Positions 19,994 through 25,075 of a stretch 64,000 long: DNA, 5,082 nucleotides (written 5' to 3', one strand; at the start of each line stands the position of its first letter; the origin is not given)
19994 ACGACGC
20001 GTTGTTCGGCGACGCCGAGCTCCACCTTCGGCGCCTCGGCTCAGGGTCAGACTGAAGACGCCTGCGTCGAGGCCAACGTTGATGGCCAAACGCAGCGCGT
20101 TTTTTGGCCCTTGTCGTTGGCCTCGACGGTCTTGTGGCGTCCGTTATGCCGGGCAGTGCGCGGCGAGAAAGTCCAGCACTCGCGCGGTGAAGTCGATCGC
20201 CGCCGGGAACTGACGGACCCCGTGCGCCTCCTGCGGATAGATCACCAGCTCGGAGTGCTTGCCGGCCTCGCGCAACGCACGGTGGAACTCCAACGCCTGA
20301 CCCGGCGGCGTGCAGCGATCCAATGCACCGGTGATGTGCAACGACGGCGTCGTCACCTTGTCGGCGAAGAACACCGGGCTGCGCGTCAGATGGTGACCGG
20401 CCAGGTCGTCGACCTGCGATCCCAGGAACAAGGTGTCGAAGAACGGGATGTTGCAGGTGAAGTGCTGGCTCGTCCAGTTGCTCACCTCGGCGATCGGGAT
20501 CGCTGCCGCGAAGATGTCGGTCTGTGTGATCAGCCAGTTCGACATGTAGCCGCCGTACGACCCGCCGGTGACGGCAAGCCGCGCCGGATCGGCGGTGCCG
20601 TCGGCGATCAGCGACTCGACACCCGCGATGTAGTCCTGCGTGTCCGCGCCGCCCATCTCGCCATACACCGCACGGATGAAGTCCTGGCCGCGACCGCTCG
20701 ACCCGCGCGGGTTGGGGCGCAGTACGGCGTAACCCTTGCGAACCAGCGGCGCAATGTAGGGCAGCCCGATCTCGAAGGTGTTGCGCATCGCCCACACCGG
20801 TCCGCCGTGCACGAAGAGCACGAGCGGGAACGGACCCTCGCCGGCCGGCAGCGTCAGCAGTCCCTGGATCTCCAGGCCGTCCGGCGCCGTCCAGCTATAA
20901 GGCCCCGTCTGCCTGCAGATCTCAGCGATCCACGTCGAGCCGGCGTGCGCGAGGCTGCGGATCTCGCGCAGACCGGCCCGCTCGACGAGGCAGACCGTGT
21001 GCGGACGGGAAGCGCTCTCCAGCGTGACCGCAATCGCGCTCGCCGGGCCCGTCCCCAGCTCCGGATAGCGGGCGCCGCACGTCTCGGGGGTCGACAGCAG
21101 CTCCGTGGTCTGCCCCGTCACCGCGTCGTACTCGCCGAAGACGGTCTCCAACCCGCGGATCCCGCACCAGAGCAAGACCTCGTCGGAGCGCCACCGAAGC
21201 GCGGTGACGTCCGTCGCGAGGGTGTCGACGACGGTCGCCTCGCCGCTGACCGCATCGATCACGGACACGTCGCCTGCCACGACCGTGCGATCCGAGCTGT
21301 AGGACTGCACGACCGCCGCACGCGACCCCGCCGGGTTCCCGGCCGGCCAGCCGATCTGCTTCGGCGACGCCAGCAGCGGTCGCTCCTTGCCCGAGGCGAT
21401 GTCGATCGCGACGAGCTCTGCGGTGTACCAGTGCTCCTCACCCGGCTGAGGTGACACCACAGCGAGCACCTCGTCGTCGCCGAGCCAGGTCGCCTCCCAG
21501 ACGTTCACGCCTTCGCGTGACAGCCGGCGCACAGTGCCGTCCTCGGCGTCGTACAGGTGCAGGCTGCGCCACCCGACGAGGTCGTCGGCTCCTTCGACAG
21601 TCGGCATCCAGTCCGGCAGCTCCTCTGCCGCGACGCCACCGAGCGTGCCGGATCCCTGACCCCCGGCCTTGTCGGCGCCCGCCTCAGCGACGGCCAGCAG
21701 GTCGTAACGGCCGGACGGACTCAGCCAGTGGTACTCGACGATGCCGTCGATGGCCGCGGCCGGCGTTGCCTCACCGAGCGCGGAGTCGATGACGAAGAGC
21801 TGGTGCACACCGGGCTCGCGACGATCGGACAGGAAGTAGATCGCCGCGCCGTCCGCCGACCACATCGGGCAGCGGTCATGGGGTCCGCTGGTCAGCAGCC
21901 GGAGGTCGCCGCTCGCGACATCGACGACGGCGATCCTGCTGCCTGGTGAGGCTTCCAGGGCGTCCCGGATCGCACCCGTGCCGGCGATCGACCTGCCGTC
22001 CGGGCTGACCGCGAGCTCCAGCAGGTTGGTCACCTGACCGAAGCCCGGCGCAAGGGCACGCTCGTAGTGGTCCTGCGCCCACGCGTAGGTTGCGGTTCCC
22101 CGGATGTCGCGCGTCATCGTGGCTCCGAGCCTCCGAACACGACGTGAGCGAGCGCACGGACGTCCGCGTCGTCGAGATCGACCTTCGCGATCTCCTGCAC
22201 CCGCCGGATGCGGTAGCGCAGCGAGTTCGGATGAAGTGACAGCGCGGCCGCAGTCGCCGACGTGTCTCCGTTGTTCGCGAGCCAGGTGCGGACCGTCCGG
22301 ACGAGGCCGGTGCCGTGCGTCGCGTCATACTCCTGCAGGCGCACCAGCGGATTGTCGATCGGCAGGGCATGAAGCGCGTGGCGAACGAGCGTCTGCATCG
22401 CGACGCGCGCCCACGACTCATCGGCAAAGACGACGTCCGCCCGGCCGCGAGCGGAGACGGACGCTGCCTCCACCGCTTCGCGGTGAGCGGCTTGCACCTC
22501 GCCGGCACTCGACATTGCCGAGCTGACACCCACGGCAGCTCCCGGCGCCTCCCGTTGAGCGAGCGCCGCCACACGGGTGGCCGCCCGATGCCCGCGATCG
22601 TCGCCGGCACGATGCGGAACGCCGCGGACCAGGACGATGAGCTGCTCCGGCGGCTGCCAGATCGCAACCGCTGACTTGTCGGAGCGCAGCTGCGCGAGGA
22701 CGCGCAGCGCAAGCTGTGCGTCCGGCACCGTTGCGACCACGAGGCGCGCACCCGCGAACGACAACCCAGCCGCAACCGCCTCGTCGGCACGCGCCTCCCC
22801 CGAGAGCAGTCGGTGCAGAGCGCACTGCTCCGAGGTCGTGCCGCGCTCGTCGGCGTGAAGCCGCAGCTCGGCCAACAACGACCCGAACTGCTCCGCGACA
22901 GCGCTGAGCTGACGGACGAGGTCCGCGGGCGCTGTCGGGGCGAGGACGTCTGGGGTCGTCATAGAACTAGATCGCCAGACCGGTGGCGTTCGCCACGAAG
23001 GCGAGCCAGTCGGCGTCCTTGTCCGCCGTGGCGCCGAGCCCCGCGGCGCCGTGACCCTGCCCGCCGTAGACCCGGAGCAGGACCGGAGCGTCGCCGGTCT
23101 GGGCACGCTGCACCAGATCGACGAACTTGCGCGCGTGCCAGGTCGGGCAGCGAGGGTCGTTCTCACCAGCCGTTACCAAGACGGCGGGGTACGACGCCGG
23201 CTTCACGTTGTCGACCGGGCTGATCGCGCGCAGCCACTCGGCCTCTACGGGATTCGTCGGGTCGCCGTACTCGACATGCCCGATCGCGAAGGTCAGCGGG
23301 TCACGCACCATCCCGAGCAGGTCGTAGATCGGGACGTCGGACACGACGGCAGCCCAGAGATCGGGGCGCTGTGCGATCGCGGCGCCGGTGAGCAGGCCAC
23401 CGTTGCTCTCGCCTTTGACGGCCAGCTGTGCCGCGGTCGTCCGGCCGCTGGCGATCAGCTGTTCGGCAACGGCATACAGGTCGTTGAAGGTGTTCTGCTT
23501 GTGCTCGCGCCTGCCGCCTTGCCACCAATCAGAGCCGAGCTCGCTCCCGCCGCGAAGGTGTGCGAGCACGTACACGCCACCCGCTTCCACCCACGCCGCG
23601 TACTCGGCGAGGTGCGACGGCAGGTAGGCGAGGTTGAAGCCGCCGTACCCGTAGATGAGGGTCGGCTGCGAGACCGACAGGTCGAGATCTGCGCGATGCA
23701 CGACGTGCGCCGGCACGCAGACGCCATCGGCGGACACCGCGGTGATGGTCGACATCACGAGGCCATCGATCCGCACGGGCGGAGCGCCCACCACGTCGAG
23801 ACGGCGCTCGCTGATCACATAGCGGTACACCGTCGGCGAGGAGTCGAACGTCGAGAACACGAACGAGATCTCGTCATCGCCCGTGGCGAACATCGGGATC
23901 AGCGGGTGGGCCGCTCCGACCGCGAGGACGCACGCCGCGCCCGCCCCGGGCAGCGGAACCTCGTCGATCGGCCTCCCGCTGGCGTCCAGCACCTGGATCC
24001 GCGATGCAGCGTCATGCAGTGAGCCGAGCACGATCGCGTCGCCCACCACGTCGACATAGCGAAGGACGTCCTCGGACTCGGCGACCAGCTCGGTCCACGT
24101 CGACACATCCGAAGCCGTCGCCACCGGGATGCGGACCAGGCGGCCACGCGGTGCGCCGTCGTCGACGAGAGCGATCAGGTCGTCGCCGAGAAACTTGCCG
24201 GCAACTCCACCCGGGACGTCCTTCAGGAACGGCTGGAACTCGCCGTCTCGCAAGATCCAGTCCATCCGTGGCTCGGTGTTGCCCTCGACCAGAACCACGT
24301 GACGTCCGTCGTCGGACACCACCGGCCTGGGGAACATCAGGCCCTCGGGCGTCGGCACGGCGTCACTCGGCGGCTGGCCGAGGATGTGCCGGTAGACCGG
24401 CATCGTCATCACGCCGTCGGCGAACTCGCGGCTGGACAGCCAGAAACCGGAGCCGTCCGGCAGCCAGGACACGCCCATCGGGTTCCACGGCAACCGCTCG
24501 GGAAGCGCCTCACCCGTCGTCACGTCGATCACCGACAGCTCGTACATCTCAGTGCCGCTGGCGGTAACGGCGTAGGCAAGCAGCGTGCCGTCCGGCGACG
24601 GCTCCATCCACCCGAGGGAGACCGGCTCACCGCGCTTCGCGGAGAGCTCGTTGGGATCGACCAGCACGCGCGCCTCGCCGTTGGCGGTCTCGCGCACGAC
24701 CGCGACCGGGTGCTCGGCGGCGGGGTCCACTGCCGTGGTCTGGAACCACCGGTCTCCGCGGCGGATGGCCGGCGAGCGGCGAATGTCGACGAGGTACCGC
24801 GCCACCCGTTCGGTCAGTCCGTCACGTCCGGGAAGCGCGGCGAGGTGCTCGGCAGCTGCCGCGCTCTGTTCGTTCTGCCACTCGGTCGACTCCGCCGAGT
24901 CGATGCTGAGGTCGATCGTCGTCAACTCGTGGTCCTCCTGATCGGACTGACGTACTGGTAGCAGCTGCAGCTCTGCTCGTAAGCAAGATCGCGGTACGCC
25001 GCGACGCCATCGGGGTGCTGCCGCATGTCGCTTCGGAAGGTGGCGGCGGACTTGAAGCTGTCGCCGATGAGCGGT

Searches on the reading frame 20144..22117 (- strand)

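Call 53: search_protein_families(library=pfam, proteins=[window:20144-22117:-], max_evalue=0.0001)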
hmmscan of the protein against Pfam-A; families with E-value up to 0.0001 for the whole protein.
window:20144-22117:- (657 aa): 4 families
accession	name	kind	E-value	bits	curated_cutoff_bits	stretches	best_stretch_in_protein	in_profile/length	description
PF00326.27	Peptidase_S9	-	3.4e-45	154.6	22.6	1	457-654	9-209/213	Prolyl oligopeptidase family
PF07676.18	PD40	-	1e-09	38.5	20.9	1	73-109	2-38/38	WD40-like Beta Propeller Repeat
PF02129.25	Peptidase_S15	-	2.5e-07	31.1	23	1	413-575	1-160/262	X-Pro dipeptidyl-peptidase (S15 family)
PF20434.5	BD-FAE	-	5.8e-06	26.4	26.8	0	426-527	9-104/215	BD-FAE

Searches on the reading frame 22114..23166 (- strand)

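Call 53: search_protein_families(library=pfam, proteins=[window:22114-23166:-], max_evalue=0.0001)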
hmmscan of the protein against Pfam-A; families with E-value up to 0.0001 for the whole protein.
window:22114-23166:- (350 aa): 1 family
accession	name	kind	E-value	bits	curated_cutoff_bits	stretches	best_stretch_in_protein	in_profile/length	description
PF13556.12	HTH_30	-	2.9e-19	69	27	1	288-342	1-55/59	PucR C-terminal helix-turn-helix domain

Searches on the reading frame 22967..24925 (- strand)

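Call 53: search_protein_families(library=pfam, proteins=[window:22967-24925:-], max_evalue=0.0001)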
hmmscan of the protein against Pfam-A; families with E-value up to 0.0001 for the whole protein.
window:22967-24925:- (652 aa): 2 families
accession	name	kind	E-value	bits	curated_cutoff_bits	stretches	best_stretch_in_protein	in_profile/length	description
PF00326.27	Peptidase_S9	-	3.3e-48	164.4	22.6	1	443-649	7-211/213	Prolyl oligopeptidase family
PF02897.21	Peptidase_S9_N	-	5.2e-42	144.5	24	1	9-332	29-374/414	Prolyl oligopeptidase, N-terminal beta-propeller domain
